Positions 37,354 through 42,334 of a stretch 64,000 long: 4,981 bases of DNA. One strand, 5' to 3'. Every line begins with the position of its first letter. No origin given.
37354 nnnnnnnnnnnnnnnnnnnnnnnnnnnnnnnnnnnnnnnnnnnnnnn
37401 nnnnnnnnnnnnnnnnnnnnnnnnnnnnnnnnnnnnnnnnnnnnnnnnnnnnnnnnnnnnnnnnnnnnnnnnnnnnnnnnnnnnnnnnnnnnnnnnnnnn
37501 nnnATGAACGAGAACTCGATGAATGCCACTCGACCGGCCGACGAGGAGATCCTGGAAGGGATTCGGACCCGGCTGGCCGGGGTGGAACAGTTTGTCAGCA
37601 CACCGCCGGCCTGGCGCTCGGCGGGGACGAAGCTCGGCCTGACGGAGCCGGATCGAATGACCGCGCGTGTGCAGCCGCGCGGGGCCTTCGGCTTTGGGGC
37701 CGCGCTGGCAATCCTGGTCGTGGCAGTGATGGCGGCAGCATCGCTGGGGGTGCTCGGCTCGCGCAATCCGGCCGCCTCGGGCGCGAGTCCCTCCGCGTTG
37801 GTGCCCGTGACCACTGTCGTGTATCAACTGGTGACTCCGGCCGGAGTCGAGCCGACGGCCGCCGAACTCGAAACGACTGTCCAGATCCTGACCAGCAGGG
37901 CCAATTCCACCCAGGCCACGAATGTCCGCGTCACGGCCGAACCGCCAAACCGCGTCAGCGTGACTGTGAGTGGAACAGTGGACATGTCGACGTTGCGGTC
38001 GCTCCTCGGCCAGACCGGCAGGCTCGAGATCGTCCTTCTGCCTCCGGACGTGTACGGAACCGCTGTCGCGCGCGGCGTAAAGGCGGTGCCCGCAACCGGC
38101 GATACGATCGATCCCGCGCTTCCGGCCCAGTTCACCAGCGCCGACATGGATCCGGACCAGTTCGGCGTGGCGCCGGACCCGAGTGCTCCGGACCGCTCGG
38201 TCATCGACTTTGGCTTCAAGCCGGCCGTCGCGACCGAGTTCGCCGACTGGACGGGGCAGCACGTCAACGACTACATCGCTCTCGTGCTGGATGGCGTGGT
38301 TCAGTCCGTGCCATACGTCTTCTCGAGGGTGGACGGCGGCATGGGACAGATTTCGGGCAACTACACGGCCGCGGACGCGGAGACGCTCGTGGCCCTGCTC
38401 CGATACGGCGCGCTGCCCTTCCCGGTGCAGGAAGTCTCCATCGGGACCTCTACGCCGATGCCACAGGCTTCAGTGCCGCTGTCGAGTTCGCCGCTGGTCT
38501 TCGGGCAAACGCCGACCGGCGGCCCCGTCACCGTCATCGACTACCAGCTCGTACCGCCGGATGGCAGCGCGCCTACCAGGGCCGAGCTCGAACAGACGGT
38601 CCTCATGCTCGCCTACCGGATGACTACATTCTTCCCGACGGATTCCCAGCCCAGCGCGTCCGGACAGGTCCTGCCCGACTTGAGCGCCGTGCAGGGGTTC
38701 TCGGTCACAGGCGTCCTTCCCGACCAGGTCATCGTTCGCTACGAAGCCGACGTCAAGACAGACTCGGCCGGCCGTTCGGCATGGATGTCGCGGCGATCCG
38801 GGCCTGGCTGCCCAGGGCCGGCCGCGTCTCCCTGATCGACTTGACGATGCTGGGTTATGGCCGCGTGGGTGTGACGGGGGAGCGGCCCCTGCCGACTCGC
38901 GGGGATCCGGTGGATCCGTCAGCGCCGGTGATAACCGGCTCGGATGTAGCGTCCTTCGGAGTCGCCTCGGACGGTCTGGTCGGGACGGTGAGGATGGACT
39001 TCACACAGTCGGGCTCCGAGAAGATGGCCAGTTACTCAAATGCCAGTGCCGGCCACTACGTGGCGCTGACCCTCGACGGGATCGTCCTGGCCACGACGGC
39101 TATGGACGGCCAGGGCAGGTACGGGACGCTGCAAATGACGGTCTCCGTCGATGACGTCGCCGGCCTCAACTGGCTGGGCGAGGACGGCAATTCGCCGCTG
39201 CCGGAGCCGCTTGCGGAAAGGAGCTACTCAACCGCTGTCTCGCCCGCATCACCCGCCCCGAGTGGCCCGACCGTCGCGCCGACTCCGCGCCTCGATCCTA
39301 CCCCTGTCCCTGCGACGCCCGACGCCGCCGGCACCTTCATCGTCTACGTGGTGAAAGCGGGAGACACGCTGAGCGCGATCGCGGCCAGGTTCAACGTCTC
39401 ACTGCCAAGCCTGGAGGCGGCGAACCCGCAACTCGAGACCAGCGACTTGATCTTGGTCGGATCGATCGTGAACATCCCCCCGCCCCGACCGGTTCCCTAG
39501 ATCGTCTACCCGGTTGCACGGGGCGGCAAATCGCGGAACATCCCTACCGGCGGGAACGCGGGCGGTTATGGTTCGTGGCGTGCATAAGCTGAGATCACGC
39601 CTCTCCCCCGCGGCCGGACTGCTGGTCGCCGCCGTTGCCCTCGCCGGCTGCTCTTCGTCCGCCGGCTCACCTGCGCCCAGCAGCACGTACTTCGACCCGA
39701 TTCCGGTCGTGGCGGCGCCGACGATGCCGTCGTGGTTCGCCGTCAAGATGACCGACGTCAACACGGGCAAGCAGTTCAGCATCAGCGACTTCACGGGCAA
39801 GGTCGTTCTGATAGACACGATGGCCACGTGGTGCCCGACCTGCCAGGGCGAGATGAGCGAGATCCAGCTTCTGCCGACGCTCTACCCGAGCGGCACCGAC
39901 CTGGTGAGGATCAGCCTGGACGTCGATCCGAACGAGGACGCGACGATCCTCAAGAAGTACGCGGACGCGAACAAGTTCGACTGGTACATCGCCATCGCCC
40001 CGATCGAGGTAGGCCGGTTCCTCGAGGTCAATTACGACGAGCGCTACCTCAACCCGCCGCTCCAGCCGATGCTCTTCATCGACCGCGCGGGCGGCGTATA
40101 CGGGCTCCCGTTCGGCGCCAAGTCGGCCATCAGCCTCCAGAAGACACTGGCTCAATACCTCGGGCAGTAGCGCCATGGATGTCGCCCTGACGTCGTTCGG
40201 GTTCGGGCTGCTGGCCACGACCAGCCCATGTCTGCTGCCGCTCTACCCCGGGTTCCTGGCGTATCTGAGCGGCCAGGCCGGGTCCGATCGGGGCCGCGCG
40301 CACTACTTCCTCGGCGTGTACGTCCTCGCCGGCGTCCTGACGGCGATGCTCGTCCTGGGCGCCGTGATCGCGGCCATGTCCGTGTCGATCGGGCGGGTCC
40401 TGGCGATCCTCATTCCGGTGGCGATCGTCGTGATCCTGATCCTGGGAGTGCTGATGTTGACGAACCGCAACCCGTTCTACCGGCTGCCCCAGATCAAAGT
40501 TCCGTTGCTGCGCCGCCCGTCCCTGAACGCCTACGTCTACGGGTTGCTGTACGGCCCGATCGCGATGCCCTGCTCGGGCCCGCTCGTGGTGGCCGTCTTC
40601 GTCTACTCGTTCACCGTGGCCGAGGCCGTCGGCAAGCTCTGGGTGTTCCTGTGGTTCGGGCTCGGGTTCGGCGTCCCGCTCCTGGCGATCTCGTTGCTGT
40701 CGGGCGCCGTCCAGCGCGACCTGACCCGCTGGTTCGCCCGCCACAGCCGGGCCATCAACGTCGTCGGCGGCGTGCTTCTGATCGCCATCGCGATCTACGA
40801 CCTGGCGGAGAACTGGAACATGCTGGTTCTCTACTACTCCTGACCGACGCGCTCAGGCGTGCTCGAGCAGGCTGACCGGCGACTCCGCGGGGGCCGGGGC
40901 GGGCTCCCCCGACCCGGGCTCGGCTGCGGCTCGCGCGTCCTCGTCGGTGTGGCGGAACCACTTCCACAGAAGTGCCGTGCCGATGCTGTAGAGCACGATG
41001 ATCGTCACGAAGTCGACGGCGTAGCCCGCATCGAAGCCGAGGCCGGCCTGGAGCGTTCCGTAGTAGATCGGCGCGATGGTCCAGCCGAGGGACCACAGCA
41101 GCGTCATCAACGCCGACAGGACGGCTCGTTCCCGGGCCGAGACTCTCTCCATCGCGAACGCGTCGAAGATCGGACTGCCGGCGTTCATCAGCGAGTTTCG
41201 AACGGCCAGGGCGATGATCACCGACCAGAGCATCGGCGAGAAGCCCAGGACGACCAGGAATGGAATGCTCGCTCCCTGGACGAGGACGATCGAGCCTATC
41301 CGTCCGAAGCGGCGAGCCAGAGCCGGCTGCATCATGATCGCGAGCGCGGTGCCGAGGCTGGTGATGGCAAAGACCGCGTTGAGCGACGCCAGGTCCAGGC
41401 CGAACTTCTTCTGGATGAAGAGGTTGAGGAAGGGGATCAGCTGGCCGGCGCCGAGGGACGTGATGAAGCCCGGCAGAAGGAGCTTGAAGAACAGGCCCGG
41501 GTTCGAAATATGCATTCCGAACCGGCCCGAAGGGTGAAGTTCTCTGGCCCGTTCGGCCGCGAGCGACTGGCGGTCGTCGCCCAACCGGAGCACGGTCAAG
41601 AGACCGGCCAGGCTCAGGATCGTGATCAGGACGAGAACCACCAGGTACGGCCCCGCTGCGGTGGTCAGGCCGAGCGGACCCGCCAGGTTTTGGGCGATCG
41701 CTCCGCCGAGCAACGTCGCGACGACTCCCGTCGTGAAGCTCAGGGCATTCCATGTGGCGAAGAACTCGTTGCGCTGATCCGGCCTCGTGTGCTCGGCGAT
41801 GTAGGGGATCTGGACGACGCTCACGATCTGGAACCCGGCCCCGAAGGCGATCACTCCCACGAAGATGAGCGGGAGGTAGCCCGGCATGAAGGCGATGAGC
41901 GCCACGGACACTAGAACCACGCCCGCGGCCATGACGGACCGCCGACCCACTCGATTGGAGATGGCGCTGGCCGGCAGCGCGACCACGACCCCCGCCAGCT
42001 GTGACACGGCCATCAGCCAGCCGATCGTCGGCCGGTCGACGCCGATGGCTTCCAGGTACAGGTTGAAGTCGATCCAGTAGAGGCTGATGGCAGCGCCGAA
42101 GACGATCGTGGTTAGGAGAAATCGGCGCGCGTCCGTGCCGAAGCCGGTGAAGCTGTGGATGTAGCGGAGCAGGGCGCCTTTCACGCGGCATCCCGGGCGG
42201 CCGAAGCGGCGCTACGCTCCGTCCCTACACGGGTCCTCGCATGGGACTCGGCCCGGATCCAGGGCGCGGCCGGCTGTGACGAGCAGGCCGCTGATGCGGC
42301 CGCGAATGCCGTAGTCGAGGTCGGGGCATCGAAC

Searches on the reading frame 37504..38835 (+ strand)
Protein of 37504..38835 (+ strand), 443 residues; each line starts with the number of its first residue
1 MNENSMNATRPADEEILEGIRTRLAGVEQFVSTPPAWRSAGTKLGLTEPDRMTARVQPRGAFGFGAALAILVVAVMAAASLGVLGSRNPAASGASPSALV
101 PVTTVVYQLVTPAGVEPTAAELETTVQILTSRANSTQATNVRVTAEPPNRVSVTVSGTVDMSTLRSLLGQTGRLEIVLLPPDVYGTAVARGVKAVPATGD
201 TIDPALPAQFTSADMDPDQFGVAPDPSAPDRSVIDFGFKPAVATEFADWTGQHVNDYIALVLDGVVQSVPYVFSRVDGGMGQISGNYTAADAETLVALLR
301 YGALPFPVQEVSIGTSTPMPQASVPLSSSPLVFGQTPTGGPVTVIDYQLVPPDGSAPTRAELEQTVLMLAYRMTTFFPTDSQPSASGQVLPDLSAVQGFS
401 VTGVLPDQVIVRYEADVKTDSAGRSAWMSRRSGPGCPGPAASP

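Call 12: search_protein_families(library=pfam, proteins=[window:37504-38835:+])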
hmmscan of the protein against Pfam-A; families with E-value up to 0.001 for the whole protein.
window:37504-38835:+ (443 aa): 2 families
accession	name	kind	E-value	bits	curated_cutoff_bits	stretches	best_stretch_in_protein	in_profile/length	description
PF22599.2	SecDF_P1_head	-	1.5e-16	60.7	27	1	230-305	38-113/114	SecDF, P1 head subdomain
PF21760.3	SecD_1st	-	0.00021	21.1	27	1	123-177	2-56/60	Protein translocase subunit SecDF, P1 domain, N-terminal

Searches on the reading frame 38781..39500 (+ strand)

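Call 12: search_protein_families(library=pfam, proteins=[window:38781-39500:+])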
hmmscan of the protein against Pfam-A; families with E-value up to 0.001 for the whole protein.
window:38781-39500:+ (239 aa): 3 families
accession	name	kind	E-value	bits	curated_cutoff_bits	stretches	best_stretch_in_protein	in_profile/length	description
PF01476.26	LysM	-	5.1e-11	42.8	20.9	1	189-233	1-43/43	LysM domain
PF23473.1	LysM3_LYK4_5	-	3.5e-05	24.2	29.3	1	188-221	4-36/48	LYK4/5 LysM3 domain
PF22599.2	SecDF_P1_head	-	0.00032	21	27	1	48-112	18-84/114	SecDF, P1 head subdomain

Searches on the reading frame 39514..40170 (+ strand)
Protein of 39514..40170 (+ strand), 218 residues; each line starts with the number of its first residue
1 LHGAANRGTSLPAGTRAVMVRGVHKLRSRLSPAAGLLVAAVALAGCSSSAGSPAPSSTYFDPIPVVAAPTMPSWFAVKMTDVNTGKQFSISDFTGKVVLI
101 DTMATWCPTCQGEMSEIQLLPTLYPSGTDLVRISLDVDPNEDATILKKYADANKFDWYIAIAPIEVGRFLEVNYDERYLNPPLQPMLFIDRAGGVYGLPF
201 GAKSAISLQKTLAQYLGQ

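Call 12: search_protein_families(library=pfam, proteins=[window:39514-40170:+])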
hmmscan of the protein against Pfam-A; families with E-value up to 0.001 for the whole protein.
window:39514-40170:+ (218 aa): 3 families
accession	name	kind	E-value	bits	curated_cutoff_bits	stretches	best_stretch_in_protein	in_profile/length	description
PF08534.16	Redoxin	-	1.5e-08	35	26.6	1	51-140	3-75/148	Redoxin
PF00578.27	AhpC-TSA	-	9.6e-07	29.2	26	1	83-144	13-76/124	AhpC/TSA family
PF02630.20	SCO1-SenC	-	0.00064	20.1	22.8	1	83-152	9-81/134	SCO1/SenC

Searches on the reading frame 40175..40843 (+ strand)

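Call 12: search_protein_families(library=pfam, proteins=[window:40175-40843:+])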
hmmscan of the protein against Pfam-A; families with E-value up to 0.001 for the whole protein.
window:40175-40843:+ (222 aa): 2 families
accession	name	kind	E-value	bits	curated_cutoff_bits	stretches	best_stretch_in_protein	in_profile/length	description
PF02683.22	DsbD_TM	-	9.6e-13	48.4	27.1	1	4-208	5-213/219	Cytochrome C biogenesis protein transmembrane domain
PF13386.12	DsbD_2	-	1.2e-06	29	24.9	1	10-200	5-198/199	Cytochrome C biogenesis protein transmembrane region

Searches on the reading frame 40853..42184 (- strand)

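Call 49: search_protein_families(library=pfam, proteins=[window:40853-42184:-])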
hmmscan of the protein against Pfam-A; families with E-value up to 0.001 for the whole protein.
window:40853-42184:- (443 aa): 3 families
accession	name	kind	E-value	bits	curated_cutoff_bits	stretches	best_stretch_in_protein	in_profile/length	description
PF07690.21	MFS_1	-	5.1e-41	141.2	33.4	2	23-372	2-347/347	Major Facilitator Superfamily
PF12832.13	MFS_1_like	-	7.9e-13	48.6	25.2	2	22-164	217-362/373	MFS_1 like family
PF00083.30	Sugar_tr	-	5e-05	22.8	22.3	1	52-192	46-182/452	Sugar (and other) transporter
